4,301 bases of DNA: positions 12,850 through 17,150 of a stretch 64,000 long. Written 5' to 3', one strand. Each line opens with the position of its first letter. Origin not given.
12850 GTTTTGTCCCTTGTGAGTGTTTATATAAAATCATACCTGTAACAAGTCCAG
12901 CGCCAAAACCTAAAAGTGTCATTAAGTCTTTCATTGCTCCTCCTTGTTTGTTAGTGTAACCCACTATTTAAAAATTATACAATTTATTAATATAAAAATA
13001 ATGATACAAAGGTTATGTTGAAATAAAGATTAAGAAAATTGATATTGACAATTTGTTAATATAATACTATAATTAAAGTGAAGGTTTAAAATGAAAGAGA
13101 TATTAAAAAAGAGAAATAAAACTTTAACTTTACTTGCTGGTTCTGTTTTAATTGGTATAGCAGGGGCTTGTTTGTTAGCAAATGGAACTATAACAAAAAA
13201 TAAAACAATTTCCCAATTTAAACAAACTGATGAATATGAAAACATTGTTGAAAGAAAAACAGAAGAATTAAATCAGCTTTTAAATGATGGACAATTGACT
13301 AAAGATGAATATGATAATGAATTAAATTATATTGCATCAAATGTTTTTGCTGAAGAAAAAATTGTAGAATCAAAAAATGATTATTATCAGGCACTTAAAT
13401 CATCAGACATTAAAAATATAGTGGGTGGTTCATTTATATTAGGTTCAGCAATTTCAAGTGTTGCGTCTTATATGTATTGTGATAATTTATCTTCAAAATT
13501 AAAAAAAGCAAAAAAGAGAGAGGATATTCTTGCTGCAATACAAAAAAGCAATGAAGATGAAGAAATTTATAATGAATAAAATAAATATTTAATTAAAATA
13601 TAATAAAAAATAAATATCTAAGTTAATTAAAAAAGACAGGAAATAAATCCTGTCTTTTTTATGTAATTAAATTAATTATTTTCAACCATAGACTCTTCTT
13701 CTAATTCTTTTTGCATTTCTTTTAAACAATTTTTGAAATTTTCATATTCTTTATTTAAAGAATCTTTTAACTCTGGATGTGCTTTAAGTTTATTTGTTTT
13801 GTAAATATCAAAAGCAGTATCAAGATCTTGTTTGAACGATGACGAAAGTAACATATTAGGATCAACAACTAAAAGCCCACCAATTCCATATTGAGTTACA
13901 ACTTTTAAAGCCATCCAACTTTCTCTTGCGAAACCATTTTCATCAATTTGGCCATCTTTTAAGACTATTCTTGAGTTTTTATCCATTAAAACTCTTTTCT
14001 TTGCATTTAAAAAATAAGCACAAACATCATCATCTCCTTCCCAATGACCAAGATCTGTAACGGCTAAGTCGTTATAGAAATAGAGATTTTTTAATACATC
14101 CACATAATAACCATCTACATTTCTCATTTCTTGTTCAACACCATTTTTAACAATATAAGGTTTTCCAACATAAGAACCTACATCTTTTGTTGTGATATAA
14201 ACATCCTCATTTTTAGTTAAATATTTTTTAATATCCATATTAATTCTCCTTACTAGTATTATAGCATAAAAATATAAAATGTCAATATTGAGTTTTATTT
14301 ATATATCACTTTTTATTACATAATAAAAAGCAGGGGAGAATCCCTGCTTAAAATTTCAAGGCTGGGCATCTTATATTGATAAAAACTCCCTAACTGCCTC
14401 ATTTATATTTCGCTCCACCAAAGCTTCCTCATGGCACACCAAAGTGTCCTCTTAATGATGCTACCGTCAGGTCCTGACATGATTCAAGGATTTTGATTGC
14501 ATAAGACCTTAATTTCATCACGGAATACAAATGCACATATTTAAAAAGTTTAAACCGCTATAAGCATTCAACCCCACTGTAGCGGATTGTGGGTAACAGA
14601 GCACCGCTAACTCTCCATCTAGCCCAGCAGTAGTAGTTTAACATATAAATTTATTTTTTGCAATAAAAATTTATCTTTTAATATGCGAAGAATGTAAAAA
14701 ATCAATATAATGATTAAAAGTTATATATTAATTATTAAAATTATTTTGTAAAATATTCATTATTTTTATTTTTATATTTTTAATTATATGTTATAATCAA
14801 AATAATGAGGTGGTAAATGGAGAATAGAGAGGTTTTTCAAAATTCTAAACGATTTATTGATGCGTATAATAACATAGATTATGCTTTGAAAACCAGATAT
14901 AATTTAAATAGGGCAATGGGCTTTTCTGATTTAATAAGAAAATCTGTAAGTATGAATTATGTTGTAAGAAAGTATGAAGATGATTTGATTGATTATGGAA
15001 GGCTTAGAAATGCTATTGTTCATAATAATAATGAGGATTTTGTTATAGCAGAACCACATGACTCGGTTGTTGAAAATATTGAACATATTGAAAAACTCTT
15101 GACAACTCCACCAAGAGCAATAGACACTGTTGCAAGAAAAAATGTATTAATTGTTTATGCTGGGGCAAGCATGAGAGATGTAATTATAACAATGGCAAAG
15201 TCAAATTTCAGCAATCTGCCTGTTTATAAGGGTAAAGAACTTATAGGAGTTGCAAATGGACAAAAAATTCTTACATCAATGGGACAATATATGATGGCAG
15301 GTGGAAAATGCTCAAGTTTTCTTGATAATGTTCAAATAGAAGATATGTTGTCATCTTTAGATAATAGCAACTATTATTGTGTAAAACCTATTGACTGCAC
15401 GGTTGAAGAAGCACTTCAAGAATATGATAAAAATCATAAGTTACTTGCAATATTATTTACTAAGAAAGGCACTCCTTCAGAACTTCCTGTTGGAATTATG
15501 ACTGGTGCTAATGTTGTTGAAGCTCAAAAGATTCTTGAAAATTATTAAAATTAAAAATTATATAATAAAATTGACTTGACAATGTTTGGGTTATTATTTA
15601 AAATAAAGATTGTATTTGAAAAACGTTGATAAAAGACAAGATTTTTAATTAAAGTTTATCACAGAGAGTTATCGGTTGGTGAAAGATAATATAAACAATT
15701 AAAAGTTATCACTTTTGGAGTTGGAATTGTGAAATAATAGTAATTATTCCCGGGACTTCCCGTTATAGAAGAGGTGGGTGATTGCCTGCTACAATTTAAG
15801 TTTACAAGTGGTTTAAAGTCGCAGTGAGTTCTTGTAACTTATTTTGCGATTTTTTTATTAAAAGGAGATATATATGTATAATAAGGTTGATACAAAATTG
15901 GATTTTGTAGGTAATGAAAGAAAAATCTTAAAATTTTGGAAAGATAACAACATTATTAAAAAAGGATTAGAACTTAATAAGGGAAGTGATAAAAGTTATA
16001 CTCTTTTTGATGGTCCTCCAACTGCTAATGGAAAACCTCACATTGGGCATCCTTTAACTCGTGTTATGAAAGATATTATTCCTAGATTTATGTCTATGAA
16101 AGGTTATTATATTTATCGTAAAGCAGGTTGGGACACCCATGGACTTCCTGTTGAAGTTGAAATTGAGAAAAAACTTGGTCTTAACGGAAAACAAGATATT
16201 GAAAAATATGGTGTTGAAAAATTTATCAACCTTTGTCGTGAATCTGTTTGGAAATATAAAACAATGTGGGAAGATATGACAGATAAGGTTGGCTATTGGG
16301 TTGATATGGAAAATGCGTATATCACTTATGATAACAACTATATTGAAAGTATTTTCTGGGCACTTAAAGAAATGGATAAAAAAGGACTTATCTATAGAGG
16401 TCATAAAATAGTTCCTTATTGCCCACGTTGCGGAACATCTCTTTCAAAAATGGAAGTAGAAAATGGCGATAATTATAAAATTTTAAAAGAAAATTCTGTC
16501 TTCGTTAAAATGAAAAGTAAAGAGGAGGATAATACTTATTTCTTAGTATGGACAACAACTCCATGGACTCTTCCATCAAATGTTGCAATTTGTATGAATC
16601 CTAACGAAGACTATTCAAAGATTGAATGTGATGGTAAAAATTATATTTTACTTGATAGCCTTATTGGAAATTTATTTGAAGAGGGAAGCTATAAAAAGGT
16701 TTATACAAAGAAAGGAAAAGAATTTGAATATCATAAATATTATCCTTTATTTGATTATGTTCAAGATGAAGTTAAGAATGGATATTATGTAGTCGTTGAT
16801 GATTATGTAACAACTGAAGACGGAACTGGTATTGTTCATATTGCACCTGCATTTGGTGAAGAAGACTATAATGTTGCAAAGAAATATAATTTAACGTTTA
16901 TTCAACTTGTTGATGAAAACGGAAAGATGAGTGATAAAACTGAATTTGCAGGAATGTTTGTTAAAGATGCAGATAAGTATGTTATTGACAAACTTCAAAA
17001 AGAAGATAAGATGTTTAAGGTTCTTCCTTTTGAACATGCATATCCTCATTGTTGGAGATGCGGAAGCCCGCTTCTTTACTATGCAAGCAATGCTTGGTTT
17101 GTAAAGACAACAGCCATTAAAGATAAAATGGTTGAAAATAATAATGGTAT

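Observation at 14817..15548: HEPN-like domain (RNAIVH) fused to a CBS pair: a possible ligand-gated RNase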

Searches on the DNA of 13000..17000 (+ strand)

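Call 5: search_rna_families(source=window, start=13000, end=17000, threshold=gathering)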
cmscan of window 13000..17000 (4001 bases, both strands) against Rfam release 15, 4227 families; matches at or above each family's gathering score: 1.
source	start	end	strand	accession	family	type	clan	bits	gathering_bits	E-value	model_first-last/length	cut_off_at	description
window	14362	14627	-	RF01854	Bacteria_large_SRP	Gene;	CL00003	164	60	6.9e-28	1-256/256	no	Bacterial large signal recognition particle RNA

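Call 8: search_rna_families(source=window, start=15500, end=15950, threshold=evalue, max_evalue=1, show_alignments=1)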
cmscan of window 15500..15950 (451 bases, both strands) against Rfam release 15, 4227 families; matches with E-value up to 1: 1.
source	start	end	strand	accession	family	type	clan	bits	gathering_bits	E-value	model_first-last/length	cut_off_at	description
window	15617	15837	+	RF00230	T-box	Cis-reg; leader;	-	77.1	93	4.2e-17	1-219/219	no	T-box leader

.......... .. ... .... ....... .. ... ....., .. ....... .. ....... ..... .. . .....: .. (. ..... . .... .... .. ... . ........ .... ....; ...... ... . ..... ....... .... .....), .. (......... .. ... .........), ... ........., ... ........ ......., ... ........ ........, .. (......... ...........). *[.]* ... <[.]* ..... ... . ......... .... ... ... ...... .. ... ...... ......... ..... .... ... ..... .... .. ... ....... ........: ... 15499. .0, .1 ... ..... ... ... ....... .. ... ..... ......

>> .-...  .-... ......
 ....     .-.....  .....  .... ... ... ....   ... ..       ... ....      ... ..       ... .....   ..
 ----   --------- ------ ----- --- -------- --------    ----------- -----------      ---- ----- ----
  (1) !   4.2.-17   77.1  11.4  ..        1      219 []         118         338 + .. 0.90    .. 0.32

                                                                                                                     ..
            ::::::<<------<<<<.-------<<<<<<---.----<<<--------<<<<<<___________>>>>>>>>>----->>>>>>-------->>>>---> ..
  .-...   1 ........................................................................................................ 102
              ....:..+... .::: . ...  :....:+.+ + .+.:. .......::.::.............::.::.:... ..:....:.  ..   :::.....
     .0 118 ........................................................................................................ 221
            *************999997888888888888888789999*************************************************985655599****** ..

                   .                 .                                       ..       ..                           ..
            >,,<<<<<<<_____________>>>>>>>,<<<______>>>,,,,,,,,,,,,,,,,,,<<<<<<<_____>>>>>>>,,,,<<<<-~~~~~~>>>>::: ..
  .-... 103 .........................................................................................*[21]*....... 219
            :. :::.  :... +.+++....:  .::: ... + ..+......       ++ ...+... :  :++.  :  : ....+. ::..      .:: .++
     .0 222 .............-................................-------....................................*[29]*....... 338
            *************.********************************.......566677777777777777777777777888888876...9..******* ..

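Call 42: search_rna_families(sources=[L052, L066, L076, L062, L054, L072], threshold=evalue, max_evalue=0.001)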
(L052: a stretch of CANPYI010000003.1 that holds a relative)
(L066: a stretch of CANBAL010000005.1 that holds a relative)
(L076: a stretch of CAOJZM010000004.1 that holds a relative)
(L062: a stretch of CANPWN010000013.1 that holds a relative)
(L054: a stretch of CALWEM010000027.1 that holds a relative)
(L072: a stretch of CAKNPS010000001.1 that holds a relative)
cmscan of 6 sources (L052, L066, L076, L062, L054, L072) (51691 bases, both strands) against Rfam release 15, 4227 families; matches with E-value up to 0.001: 5.
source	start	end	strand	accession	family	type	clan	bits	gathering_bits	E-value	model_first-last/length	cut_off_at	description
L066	3589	3854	+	RF01854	Bacteria_large_SRP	Gene;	CL00003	160.7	60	4e-26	1-256/256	no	Bacterial large signal recognition particle RNA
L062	3022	3288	-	RF01854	Bacteria_large_SRP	Gene;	CL00003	159.8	60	6e-26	1-256/256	no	Bacterial large signal recognition particle RNA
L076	3575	3840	+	RF01854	Bacteria_large_SRP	Gene;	CL00003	150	60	4.9e-24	1-256/256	no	Bacterial large signal recognition particle RNA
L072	4776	4994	+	RF00230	T-box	Cis-reg; leader;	-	64.5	93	8.7e-12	1-219/219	no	T-box leader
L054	4792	5011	+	RF00230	T-box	Cis-reg; leader;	-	50.8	93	2.9e-08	1-219/219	no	T-box leader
